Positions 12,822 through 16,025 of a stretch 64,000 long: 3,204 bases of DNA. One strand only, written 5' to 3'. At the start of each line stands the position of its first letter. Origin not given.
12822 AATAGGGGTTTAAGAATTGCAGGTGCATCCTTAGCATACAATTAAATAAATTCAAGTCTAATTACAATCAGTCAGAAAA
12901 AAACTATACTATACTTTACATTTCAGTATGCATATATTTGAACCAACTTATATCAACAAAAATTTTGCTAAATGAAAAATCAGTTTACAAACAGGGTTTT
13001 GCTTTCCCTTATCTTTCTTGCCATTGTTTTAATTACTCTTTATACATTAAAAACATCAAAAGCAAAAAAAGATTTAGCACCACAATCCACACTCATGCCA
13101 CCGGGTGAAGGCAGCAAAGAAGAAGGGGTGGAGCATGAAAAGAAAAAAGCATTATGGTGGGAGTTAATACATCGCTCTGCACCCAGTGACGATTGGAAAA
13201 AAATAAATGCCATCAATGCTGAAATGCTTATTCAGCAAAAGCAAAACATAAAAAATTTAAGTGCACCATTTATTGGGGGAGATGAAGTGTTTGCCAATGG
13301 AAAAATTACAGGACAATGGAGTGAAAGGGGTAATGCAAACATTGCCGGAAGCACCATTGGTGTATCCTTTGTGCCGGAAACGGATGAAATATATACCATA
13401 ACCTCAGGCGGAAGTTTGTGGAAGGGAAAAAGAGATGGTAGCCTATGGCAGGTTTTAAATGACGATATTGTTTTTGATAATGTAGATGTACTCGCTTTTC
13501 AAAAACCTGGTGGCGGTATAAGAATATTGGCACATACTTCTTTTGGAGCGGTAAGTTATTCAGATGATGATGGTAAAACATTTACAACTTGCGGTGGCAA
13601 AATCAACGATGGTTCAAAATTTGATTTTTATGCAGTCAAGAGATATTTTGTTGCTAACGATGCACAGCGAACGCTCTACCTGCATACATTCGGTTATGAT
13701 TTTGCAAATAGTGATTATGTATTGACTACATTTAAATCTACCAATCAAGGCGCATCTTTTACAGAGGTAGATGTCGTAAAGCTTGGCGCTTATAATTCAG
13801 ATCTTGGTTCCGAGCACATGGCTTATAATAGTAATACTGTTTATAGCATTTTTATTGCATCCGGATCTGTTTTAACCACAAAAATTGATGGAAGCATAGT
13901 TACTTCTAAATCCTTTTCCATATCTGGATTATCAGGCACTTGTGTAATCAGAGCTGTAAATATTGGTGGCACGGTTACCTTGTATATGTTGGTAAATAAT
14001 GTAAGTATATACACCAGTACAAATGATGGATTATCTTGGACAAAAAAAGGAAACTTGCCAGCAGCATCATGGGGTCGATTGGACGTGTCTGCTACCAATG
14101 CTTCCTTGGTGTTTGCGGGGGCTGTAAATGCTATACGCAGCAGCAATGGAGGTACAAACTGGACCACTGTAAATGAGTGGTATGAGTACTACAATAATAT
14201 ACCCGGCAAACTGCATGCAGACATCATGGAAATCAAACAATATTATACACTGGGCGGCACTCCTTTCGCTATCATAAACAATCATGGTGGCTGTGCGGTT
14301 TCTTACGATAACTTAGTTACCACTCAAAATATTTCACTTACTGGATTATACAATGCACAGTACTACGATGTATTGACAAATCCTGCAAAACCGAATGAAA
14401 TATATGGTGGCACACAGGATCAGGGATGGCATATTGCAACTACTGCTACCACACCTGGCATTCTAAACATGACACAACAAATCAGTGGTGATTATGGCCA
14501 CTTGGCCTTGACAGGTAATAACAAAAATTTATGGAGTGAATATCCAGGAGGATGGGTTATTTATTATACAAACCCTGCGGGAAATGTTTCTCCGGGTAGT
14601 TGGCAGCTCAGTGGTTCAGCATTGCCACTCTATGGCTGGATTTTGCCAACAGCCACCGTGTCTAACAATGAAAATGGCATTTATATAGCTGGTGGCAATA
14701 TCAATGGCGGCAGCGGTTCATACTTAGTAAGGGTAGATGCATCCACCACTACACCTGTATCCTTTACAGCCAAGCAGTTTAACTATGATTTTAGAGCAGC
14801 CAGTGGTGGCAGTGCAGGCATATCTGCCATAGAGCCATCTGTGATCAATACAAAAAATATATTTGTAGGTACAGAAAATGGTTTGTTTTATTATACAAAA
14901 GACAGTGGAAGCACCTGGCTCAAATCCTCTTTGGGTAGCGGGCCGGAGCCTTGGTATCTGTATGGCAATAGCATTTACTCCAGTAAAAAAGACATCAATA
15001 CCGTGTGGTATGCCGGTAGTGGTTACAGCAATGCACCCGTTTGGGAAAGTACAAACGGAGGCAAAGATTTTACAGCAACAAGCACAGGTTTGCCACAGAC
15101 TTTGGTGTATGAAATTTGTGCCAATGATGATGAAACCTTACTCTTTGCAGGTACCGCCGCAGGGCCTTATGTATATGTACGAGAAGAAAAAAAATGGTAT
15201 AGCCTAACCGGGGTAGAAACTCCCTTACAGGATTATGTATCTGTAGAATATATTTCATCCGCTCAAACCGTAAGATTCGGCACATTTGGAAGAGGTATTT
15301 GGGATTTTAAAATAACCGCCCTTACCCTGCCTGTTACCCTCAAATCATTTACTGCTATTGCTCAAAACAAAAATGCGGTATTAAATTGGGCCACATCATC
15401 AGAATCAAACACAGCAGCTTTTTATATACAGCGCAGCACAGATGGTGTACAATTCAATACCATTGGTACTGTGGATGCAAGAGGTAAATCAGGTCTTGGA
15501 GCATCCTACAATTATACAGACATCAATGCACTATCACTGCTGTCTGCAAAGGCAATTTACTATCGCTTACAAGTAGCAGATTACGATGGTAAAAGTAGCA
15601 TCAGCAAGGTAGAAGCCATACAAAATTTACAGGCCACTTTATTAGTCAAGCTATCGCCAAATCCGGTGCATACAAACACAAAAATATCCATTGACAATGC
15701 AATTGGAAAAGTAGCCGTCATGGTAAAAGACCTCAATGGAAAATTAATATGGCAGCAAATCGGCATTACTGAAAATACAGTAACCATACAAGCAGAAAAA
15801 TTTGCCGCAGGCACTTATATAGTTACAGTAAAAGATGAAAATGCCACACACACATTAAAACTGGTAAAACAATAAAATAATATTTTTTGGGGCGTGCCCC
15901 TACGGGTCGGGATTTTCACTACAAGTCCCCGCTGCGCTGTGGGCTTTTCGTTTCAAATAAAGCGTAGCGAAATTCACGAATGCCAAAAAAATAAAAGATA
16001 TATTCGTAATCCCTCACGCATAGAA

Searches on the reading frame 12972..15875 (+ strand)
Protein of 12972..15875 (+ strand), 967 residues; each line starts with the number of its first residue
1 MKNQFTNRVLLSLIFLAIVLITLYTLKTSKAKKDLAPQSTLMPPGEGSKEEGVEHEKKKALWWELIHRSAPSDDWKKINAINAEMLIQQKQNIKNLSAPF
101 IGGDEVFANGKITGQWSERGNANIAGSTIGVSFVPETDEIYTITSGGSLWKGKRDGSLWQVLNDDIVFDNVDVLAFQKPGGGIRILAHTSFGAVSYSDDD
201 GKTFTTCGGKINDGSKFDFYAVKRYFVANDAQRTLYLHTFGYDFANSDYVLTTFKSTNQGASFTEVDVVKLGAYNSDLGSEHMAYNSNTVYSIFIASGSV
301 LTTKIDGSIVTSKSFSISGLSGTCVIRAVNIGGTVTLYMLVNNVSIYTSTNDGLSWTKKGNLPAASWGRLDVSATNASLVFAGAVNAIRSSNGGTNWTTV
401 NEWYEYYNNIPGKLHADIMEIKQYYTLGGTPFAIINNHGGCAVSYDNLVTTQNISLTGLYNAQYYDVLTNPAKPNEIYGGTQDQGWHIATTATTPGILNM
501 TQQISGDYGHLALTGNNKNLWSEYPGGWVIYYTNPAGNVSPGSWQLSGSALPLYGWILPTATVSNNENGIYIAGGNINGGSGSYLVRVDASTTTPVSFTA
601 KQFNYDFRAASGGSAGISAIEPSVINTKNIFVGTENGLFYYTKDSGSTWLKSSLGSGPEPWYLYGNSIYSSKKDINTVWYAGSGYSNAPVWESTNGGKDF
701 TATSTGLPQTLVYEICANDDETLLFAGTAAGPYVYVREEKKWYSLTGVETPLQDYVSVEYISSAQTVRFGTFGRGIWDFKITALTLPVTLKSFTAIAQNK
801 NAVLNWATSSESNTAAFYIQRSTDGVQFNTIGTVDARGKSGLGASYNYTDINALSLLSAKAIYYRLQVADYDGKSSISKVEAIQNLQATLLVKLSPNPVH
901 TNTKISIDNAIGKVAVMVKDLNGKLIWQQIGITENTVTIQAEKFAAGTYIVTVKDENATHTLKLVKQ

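Call 72: search_protein_families(library=pfam, proteins=[window:12972-15875:+], max_evalue=0.0001)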
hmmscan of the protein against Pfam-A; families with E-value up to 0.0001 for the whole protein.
window:12972-15875:+ (967 aa): 2 families
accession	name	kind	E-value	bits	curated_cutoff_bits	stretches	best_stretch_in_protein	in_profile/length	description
PF18962.6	Por_Secre_tail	-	4.5e-08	33.7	27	1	896-964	3-73/75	Secretion system C-terminal sorting domain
PF15902.12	Sortilin-Vps10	-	5.1e-06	26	33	0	617-707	25-116/446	Sortilin, neurotensin receptor 3,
